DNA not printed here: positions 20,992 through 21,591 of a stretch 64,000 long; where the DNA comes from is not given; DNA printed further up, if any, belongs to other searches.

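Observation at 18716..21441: Phage-borne Lon protease followed by a free-standing six-repeat DnaJ-type zinc-finger protein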

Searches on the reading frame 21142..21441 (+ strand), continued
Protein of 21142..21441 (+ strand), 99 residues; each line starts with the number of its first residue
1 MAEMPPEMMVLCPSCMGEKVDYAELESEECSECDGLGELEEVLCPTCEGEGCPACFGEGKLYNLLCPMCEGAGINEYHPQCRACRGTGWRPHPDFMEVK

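Call 87: search_solved_structures(query=window:21142-21438:+, max_evalue=1, show_alignments=2)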
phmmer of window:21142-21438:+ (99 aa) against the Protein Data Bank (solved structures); distinct sequences matched with E-value up to 1: 5.
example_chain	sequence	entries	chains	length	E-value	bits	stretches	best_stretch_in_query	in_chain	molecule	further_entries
1exk_A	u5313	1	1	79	0.011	19.1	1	28-88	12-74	DNAJ PROTEIN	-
2bx9_A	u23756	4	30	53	0.02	18.3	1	29-52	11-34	TRYPTOPHAN RNA-BINDING ATTENUATOR PROTEIN-INHIBITORY PROTEIN | Anti-TRAP regulator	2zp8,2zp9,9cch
2ctt_A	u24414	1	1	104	0.096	16.1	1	7-74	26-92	DnaJ homolog subfamily A member 3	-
2m5x_A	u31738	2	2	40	0.44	13.9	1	46-77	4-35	Silk protease inhibitor 2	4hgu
2qm3_A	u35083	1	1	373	0.72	13.3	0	40-74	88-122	Predicted methyltransferase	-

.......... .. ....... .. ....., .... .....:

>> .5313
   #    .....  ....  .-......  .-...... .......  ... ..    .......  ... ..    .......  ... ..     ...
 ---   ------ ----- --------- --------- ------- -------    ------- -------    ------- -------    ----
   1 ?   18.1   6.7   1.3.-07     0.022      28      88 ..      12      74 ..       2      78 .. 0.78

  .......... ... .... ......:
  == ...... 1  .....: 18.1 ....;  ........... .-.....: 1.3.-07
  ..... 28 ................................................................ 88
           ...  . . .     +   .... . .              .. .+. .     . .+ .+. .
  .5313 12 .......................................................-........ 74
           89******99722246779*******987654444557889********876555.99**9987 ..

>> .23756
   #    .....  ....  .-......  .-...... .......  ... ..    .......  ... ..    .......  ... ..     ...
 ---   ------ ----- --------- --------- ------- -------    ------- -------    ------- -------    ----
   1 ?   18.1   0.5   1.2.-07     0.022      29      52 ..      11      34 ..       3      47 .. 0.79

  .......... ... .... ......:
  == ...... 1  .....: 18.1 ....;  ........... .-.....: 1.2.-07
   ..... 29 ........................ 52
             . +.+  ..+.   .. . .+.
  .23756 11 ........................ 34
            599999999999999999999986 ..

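Call 91: list_cluster_members(proteins=[P0001, P0132, P0143, P0144, P0145, P0146, P0127, P0128, P0129, P0130])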
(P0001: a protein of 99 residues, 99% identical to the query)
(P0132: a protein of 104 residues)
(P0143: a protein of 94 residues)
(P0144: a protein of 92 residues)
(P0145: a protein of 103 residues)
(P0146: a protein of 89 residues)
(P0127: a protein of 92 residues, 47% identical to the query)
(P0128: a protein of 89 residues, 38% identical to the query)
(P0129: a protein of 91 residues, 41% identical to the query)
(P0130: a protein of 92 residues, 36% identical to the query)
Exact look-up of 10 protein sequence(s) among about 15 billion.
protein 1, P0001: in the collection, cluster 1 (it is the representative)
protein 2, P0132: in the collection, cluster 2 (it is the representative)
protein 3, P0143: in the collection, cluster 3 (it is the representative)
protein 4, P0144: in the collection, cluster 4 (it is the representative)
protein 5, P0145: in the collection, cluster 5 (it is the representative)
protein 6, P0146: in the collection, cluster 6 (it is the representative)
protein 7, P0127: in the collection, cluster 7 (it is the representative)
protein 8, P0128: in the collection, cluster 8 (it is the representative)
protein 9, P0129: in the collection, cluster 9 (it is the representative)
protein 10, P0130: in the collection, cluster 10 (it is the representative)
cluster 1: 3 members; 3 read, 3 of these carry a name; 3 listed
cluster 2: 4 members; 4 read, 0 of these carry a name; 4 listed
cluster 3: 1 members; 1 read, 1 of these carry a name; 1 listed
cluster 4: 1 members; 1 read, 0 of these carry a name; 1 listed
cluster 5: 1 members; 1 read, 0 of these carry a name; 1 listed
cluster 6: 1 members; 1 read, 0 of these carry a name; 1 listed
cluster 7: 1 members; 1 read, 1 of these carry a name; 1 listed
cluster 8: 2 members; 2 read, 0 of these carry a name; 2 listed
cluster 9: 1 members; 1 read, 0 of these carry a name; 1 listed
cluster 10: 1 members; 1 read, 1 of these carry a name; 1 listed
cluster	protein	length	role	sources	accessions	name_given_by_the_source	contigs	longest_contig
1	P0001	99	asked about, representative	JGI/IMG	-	DnaJ-class molecular chaperone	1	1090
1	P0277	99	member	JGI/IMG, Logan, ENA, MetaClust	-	\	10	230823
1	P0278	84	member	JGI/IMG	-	DnaJ-class molecular chaperone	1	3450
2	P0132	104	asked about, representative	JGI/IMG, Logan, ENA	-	-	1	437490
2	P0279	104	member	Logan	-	-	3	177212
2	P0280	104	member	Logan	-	-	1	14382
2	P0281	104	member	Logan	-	-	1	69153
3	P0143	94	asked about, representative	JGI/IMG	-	RecJ-like exonuclease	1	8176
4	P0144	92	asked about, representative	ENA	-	-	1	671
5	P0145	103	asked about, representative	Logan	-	-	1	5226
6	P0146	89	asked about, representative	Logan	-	-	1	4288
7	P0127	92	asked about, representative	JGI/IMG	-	RecJ-like exonuclease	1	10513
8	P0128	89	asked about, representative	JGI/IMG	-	-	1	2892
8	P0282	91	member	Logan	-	-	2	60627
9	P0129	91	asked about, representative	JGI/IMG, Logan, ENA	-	-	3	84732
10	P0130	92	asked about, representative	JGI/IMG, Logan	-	RecJ-like exonuclease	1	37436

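Call 93: fold_search(model_id=the predicted structure, library=viral)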
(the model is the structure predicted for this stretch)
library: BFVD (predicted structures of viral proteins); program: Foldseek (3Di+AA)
matches with E <= 10: 191; with E <= 0.001: 2
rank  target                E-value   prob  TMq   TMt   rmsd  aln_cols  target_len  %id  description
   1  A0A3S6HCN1            1.4e-04  1.00  0.33  0.15   8.0        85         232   24  (no name in the UniProt tables at hand)
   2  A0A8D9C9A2            9.0e-04  1.00  0.33  0.15   9.3        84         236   23  Chaperone protein DnaJ [uncultured marine phage]
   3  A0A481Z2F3            1.0e-03  0.84  0.20  0.27  13.3        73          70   29  Molecular chaperone DnaJ [Mimivirus LCMiAC02]
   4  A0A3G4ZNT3            1.3e-03  1.00  0.35  0.23   6.9       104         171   22  CR-type domain-containing protein [Terrestrivirus sp.]
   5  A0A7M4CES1            1.8e-03  1.00  0.33  0.11   8.9        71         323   22  J domain-containing protein [Pyramimonas orientalis virus 01B]
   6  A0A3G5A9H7            5.4e-03  1.00  0.25  0.10   7.2        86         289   21  Uncharacterized protein [Hyperionvirus sp.]
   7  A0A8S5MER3            5.8e-03  0.92  0.27  0.03  11.1       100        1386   20  DNA POLYMERASE [Siphoviridae sp. ctYh54]
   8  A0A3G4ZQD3            9.8e-03  0.28  0.19  0.10  15.1       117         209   19  CR-type domain-containing protein [Terrestrivirus sp.]
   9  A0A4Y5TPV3            1.2e-02  0.96  0.29  0.31   5.5        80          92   24  Uncharacterized protein [Bordetella phage vB_BbrP_BB8]
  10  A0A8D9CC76            1.2e-02  0.12  0.13  0.05  14.5        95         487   25  Putative hydrolase [uncultured marine phage]
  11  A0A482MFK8            1.3e-02  1.00  0.36  0.35   4.8        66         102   23  Uncharacterized protein [Serratia phage Parlo]
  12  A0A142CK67            1.4e-02  0.97  0.32  0.15   8.1        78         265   24  (no name in the UniProt tables at hand)
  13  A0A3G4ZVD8            1.6e-02  0.99  0.35  0.44   5.0        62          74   26  Uncharacterized protein [Edafosvirus sp.]
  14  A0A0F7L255            1.6e-02  0.23  0.14  0.10  12.1        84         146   26  Uncharacterized protein [uncultured marine virus]
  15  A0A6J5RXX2            1.9e-02  0.99  0.30  0.11   6.3        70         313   23  DnaJ DnaJ-class molecular chaperone with C-terminal Zn finger domain [uncultured Caudovirales phage]
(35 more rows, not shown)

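Call 97: find_related_loci(query=P0129, collection=viral_contigs, flank=10000)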
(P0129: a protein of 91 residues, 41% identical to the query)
Query P0129 (91 aa) in viral_contigs; peptide patterns used: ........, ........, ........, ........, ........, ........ (x = any residue, [..] = any of these).
No stretch of DNA in the collection matches any of the patterns.
